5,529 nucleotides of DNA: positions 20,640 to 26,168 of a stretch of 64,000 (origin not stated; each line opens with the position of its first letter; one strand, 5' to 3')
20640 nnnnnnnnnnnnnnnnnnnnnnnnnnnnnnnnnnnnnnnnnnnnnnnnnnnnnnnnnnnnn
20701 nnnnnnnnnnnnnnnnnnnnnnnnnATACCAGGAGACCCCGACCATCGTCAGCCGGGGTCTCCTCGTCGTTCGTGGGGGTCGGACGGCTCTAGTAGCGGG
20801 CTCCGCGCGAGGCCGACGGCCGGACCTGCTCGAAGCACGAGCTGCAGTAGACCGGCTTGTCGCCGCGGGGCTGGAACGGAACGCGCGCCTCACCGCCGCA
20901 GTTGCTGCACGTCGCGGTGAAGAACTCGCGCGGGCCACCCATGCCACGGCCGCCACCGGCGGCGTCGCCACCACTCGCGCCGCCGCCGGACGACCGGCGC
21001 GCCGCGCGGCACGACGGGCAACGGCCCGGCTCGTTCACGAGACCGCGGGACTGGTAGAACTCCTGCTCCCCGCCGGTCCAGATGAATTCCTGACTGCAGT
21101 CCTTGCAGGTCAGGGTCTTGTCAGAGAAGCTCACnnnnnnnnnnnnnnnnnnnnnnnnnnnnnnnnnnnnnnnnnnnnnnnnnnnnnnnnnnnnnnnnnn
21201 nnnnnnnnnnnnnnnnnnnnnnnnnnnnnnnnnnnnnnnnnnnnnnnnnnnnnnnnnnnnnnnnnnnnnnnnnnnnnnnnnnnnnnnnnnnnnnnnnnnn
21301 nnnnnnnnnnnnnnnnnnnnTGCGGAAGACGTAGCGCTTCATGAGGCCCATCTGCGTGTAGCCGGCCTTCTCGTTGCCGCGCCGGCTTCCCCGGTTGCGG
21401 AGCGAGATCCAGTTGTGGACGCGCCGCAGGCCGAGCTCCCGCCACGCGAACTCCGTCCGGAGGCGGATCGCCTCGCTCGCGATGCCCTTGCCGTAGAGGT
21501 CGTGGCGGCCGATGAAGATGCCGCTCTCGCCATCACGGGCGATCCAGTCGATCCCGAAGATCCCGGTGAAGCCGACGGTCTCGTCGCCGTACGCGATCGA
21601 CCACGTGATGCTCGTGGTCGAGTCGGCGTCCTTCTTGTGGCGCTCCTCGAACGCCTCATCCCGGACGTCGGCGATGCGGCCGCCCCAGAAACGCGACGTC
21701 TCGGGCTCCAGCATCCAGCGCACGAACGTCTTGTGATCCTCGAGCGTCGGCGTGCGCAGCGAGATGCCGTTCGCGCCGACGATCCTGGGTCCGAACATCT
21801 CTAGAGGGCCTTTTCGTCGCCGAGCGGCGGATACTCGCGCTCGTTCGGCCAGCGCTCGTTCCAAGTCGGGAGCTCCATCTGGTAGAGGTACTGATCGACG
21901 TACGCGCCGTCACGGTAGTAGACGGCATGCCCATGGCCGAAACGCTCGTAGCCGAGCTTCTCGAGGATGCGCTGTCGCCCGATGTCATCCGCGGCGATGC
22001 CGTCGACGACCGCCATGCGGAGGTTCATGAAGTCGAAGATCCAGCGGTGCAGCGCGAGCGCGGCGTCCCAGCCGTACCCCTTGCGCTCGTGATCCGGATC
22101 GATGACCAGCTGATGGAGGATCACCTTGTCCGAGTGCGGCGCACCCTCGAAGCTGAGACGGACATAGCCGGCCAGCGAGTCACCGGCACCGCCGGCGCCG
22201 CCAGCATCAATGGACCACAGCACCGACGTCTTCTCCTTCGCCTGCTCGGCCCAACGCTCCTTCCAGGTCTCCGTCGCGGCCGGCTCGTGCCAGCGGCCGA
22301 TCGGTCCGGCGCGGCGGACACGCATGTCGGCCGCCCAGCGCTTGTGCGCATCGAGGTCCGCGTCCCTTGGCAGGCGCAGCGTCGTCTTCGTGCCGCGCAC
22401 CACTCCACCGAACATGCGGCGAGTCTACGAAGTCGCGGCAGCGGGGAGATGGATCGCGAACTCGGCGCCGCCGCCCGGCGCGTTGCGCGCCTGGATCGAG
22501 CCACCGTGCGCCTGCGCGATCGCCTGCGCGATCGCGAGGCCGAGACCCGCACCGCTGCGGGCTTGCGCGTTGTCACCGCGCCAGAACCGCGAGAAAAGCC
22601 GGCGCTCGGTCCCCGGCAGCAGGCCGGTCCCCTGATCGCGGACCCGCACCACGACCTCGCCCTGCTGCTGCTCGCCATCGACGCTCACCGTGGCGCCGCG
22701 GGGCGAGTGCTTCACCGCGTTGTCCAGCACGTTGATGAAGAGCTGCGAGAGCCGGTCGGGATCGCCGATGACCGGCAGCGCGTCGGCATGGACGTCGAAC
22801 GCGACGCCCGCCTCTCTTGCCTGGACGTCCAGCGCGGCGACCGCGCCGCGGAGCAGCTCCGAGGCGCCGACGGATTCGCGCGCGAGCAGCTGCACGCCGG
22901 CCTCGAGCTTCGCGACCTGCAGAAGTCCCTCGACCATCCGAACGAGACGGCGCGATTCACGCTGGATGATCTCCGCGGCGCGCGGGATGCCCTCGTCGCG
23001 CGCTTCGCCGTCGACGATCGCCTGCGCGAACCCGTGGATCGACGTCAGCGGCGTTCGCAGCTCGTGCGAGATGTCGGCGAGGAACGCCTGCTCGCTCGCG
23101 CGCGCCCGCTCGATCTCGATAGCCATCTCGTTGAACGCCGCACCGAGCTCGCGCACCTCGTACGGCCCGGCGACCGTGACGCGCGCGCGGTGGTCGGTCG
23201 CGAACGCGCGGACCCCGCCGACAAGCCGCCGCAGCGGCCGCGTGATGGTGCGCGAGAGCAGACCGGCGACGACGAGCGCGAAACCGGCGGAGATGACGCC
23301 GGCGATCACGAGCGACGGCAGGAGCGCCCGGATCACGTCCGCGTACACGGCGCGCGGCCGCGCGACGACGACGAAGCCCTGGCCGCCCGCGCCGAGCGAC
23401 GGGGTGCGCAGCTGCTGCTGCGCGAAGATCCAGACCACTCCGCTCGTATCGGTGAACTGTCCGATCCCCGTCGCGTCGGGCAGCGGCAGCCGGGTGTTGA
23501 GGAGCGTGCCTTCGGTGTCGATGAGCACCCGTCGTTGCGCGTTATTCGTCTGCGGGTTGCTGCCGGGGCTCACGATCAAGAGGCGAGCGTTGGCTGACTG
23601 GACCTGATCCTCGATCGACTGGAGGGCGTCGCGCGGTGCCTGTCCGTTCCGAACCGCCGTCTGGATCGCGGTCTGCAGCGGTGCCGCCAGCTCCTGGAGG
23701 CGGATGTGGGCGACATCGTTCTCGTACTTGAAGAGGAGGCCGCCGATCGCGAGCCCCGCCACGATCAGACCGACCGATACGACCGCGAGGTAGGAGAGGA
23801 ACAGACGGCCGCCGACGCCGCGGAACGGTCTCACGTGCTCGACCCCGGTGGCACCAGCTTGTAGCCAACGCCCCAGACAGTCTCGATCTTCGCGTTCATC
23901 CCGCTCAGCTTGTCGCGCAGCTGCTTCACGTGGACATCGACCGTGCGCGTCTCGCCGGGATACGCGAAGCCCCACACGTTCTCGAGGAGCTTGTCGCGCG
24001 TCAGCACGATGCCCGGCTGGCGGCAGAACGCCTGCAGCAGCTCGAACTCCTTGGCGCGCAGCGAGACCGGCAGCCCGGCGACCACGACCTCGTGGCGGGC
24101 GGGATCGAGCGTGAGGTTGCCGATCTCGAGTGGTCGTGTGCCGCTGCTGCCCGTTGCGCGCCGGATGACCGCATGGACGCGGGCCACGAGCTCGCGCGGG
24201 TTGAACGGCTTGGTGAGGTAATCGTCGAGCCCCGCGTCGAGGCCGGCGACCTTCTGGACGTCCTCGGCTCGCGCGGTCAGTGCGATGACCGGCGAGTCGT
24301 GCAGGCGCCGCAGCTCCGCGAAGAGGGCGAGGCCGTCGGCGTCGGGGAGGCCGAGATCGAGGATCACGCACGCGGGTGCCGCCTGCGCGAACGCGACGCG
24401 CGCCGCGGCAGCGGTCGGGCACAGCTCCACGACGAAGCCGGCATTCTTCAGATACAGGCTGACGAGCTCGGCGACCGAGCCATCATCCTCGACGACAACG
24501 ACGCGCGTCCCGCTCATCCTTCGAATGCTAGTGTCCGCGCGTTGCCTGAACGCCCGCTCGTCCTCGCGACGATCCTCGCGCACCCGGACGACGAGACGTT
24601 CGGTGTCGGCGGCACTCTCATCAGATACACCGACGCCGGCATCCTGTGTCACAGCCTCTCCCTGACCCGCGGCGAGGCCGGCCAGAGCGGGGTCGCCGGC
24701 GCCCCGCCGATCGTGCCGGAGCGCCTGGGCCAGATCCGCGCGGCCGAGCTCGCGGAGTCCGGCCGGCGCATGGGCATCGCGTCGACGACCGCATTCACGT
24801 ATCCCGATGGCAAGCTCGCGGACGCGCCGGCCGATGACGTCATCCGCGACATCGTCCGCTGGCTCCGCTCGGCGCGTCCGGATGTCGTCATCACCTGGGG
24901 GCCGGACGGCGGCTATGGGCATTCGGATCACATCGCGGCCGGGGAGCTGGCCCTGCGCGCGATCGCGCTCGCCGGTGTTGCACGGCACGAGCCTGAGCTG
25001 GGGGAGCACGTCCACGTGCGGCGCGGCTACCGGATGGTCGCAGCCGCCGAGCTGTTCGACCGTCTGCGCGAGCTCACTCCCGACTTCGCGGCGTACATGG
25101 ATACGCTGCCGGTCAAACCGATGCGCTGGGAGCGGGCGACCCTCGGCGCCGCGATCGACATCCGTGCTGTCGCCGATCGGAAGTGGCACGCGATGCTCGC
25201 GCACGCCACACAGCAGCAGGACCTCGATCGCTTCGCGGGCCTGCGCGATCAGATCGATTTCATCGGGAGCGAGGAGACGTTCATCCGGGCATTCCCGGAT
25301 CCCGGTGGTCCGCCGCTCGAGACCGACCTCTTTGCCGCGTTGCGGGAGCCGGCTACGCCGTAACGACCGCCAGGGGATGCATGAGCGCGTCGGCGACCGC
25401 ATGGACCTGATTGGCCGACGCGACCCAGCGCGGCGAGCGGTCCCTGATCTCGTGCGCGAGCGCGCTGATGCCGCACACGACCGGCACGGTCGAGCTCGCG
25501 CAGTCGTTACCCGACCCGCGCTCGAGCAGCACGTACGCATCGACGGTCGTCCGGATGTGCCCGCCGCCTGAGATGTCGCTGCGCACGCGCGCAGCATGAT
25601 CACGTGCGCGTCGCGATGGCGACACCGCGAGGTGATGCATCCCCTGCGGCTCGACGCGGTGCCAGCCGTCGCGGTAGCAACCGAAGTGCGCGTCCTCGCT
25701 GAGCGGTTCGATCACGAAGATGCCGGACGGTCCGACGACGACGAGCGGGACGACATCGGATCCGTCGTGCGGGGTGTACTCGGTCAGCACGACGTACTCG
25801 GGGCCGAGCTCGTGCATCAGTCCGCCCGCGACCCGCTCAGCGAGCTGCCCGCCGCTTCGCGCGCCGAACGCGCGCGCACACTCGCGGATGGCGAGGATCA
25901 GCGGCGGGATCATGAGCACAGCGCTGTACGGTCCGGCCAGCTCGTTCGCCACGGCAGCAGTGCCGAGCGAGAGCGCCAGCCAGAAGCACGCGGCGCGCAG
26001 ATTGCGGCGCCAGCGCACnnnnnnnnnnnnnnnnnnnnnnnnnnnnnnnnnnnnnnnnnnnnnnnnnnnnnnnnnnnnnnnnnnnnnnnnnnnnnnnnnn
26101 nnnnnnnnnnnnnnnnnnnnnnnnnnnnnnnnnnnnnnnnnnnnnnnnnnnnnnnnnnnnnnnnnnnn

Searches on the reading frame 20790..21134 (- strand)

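Call 65: search_protein_families(library=pfam, proteins=[window:20790-21134:-], max_evalue=0.00001)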
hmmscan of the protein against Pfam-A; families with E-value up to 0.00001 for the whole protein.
window:20790-21134:- (114 aa): 2 families
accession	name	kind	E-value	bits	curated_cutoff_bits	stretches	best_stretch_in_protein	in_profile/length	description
PF13451.12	zf_Tbcl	-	3.6e-22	78.5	24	1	5-48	2-45/48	Probable treble clef domain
PF23477.1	zf_Tbcl_2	-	6.8e-18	64.5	27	1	69-104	1-36/37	Probable treble clef zinc finger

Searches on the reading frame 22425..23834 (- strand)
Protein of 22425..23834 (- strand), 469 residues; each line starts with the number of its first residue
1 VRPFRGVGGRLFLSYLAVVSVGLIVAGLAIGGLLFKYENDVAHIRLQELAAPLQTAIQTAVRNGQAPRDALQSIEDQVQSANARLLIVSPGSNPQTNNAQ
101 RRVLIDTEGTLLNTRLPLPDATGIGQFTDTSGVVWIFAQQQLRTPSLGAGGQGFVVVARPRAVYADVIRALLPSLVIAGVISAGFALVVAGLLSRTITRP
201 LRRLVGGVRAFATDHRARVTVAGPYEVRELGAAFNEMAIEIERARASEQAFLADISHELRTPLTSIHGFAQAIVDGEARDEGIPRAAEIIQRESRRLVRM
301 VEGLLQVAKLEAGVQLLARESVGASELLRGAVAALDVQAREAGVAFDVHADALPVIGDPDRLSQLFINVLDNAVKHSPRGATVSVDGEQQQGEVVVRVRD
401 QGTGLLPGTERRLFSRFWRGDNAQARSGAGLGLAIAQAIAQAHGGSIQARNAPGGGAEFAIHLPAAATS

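Call 11: search_protein_families(library=pfam, proteins=[window:22425-23834:-])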
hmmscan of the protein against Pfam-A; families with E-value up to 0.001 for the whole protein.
window:22425-23834:- (469 aa): 4 families
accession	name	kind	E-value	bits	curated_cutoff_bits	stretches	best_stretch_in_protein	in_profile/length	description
PF02518.31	HATPase_c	-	1.7e-26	93.3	26.4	1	357-466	1-110/111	Histidine kinase-, DNA gyrase B-, and HSP90-like ATPase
PF00512.31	HisKA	-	2.9e-18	66.1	26.9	1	249-313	3-66/66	His Kinase A (phospho-acceptor) domain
PF00672.30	HAMP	-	3.8e-12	46.8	25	1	192-242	1-52/53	HAMP domain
PF13581.12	HATPase_c_2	-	0.00088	19.7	27.4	0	371-442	41-111/127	Histidine kinase-like ATPase domain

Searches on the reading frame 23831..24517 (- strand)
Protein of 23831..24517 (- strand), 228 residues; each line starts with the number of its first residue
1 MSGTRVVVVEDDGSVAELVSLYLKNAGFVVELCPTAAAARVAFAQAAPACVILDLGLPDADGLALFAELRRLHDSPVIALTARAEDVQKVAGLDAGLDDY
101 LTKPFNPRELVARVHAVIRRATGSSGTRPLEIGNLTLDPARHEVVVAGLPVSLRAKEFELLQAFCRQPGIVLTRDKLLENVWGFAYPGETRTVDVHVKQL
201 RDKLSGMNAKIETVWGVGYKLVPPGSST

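Call 11: search_protein_families(library=pfam, proteins=[window:23831-24517:-])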
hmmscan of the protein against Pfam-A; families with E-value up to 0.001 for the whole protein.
window:23831-24517:- (228 aa): 2 families
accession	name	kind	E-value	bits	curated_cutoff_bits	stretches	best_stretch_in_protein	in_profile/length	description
PF00486.34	Trans_reg_C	-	5.4e-25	87.7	26.2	1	150-221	3-77/77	Transcriptional regulatory protein, C terminal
PF00072.30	Response_reg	-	7.9e-25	87.6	30.2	1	6-114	1-110/111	Response regulator receiver domain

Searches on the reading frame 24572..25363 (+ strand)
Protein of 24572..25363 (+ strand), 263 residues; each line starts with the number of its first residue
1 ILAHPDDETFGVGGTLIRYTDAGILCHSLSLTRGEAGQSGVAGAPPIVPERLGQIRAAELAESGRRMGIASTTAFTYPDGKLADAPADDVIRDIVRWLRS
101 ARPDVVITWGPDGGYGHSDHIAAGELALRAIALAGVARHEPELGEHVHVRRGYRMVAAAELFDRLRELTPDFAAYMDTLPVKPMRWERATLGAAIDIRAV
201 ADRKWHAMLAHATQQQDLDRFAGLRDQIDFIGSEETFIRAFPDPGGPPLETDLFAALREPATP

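Call 36: search_protein_families(library=ncbifam, proteins=[window:24572-25363:+], max_evalue=0.00001)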
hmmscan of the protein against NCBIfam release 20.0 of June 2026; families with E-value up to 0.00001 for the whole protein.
window:24572-25363:+ (263 aa): 4 families
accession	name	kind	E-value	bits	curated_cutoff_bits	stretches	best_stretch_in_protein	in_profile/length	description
TIGR03445.1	mycothiol_MshB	equivalog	4.4e-27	95.7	224.35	1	3-216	5-237/284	N-acetyl-1-D-myo-inositol-2-amino-2-deoxy-alpha-D-glucopyranoside deacetylase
TIGR03446.1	mycothiol_Mca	equivalog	1.4e-20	74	277.15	1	2-216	7-241/283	mycothiol conjugate amidase Mca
TIGR04000.1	thiol_BshB2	equivalog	1.4e-19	70.6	195.25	1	1-133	6-136/217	bacillithiol biosynthesis deacetylase BshB2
TIGR04001.1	thiol_BshB1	equivalog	4.9e-19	69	182.5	1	3-154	9-146/226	bacillithiol biosynthesis deacetylase BshB1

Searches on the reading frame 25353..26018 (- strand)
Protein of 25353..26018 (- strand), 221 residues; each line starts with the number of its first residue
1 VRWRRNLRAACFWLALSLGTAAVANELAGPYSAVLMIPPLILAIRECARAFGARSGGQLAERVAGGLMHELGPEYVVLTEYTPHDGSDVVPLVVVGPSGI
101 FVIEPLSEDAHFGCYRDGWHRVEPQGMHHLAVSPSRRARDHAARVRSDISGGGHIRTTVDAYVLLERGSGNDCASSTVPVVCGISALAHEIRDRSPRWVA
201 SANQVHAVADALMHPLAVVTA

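Call 11: search_protein_families(library=pfam, proteins=[window:25353-26018:-])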
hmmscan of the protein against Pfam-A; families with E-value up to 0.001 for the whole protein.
window:25353-26018:- (221 aa): 0 families

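Call 36: search_protein_families(library=ncbifam, proteins=[window:25353-26018:-], max_evalue=0.00001)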
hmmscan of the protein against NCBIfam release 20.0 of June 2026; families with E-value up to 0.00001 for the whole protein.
window:25353-26018:- (221 aa): 0 families
